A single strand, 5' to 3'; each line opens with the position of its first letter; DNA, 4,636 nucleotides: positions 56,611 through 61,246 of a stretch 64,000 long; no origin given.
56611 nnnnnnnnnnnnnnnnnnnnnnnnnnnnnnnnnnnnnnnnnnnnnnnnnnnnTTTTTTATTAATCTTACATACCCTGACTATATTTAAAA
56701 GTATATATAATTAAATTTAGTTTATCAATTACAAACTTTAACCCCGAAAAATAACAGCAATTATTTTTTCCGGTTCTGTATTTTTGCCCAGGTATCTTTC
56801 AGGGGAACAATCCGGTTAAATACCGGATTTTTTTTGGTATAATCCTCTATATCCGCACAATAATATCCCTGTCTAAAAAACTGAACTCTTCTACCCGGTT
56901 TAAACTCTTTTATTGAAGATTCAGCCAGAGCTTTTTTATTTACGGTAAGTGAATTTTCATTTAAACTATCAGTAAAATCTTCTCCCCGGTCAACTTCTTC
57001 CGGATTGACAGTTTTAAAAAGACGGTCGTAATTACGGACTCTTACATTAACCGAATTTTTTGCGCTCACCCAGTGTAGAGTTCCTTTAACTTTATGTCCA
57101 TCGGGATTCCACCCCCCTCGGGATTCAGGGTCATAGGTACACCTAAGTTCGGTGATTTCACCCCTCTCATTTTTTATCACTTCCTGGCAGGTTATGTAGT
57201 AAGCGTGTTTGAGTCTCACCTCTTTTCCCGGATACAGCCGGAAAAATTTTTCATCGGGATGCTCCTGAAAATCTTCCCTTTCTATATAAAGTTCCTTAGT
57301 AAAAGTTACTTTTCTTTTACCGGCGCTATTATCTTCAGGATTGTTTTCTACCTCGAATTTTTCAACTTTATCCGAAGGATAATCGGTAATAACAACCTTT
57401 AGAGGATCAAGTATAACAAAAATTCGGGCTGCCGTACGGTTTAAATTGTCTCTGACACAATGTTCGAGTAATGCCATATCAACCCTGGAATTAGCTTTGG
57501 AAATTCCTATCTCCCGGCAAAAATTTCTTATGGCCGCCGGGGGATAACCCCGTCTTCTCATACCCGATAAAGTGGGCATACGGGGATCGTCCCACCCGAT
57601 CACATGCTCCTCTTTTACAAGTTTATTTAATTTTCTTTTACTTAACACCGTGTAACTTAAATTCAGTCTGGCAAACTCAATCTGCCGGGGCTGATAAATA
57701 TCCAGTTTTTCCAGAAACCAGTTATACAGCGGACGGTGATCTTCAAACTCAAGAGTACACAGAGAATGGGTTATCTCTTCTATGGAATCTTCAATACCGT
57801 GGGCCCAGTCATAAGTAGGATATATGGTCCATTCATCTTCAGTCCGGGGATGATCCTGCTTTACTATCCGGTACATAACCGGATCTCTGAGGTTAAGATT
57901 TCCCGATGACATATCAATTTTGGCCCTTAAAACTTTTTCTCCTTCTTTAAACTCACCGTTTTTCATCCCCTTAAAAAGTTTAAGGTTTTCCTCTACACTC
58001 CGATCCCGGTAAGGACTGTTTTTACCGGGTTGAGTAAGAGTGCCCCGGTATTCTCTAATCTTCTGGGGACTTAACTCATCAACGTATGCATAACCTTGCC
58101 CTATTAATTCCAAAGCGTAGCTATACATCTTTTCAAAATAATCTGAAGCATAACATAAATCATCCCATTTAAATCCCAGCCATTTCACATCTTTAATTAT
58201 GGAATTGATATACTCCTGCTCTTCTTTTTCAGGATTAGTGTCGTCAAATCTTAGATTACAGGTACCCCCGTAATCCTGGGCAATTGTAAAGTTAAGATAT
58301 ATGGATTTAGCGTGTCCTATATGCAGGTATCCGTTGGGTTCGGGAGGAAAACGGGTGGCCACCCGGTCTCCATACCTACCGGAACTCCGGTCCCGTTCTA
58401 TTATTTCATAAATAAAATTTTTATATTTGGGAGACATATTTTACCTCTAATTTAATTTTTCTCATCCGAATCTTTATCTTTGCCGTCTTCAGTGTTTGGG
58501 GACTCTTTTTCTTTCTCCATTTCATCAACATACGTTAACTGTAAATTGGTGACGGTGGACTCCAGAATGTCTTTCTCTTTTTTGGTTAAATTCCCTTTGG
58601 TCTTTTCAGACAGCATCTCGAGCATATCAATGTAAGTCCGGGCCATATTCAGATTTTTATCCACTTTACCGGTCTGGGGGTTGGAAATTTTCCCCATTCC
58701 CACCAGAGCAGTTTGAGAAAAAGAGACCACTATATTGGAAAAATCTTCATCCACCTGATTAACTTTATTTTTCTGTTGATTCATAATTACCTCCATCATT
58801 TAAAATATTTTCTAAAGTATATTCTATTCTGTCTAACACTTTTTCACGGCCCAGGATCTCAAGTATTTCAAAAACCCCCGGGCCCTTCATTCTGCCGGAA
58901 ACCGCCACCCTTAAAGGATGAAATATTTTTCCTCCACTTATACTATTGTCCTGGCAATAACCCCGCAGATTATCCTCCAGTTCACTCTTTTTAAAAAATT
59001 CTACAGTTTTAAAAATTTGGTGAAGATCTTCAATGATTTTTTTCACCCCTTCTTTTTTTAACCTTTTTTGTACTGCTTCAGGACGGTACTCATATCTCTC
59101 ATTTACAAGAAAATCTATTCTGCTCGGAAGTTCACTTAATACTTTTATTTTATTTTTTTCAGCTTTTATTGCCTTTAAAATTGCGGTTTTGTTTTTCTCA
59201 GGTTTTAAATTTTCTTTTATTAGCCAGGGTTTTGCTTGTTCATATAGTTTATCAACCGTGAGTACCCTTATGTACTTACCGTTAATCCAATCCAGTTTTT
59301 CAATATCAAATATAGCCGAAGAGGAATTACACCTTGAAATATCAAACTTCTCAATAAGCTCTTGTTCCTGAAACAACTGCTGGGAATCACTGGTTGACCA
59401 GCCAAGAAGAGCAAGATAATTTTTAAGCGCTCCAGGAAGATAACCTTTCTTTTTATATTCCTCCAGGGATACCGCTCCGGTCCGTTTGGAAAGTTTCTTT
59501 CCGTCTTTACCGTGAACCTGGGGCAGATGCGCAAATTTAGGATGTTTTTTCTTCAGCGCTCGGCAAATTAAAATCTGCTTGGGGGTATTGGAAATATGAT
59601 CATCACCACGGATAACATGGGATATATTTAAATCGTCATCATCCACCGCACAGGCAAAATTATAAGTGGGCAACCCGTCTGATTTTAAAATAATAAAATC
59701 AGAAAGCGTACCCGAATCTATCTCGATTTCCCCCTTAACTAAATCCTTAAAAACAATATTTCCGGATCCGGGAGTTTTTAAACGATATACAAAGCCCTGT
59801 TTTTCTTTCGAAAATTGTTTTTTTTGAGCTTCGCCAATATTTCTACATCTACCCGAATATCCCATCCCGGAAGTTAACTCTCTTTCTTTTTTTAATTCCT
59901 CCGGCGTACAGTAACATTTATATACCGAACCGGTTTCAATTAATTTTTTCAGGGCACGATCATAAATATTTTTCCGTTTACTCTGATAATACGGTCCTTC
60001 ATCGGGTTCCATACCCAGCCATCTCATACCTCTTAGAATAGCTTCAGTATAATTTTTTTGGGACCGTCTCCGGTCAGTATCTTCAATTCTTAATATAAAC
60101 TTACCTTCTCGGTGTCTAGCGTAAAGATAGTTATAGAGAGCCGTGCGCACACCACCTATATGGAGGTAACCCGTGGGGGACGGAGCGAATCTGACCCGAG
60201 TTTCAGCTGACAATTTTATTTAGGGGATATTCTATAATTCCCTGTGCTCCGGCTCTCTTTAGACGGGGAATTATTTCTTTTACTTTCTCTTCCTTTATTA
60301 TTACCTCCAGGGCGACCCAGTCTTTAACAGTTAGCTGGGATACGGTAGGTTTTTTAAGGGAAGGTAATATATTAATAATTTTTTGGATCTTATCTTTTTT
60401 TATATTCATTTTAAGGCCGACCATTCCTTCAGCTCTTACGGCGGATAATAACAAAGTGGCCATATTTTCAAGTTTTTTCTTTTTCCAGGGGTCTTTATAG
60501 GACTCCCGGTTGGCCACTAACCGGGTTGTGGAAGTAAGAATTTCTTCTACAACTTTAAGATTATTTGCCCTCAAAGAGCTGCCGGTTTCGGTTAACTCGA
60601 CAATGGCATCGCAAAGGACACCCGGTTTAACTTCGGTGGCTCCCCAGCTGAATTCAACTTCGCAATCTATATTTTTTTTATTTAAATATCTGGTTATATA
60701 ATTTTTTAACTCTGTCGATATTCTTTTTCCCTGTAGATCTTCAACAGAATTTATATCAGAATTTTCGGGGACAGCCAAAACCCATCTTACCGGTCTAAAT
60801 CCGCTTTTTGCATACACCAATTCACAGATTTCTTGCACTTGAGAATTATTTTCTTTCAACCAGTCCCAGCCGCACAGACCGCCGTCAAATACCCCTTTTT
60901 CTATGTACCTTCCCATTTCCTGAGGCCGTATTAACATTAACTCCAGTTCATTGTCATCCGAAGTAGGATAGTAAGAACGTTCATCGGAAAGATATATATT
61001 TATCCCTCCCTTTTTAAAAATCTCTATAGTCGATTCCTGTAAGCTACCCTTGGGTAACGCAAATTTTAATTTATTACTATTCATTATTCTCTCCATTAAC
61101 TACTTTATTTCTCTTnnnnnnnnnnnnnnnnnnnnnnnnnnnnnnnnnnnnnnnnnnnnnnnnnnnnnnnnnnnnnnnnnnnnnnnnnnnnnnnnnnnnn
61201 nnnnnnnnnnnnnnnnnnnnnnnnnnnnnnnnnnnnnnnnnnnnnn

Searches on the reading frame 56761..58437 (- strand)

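Call 49: search_protein_families(library=pfam, proteins=[window:56761-58437:-], max_evalue=0.00001)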
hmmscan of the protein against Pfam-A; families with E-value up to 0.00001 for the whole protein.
window:56761-58437:- (558 aa): 3 families
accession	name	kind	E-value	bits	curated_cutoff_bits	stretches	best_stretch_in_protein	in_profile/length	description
PF00749.27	tRNA-synt_1c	-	8.9e-111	370.2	23.4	1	26-333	2-313/314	tRNA synthetases class I (E and Q), catalytic domain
PF03950.23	tRNA-synt_1c_C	-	6.4e-30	103.7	23.9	1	336-436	1-91/91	tRNA synthetases class I (E and Q), anti-codon binding domain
PF20974.2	tRNA-synt_1c_C2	-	1.2e-21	77.6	23.9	1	453-529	1-69/69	tRNA synthetases class I (E and Q), anti-codon binding domain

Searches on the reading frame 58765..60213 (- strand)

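Call 49: search_protein_families(library=pfam, proteins=[window:58765-60213:-], max_evalue=0.00001)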
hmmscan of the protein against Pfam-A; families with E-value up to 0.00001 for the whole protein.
window:58765-60213:- (482 aa): 2 families
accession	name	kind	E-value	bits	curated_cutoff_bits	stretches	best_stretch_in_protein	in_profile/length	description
PF00749.27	tRNA-synt_1c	-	1.8e-104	349.5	23.4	1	6-309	3-314/314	tRNA synthetases class I (E and Q), catalytic domain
PF19269.4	Anticodon_2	-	1.7e-33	116.4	23.6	1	322-466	1-140/141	Anticodon binding domain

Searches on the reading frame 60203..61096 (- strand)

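Call 49: search_protein_families(library=pfam, proteins=[window:60203-61096:-], max_evalue=0.00001)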
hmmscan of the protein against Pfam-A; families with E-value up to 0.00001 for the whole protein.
window:60203-61096:- (297 aa): 2 families
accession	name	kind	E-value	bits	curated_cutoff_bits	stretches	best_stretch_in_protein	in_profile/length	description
PF01634.23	HisG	-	3.4e-43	147.7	25.5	1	57-215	1-155/158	ATP phosphoribosyltransferase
PF08029.16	HisG_C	-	3.9e-25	88.2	23.5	1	222-294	1-73/73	HisG, C-terminal domain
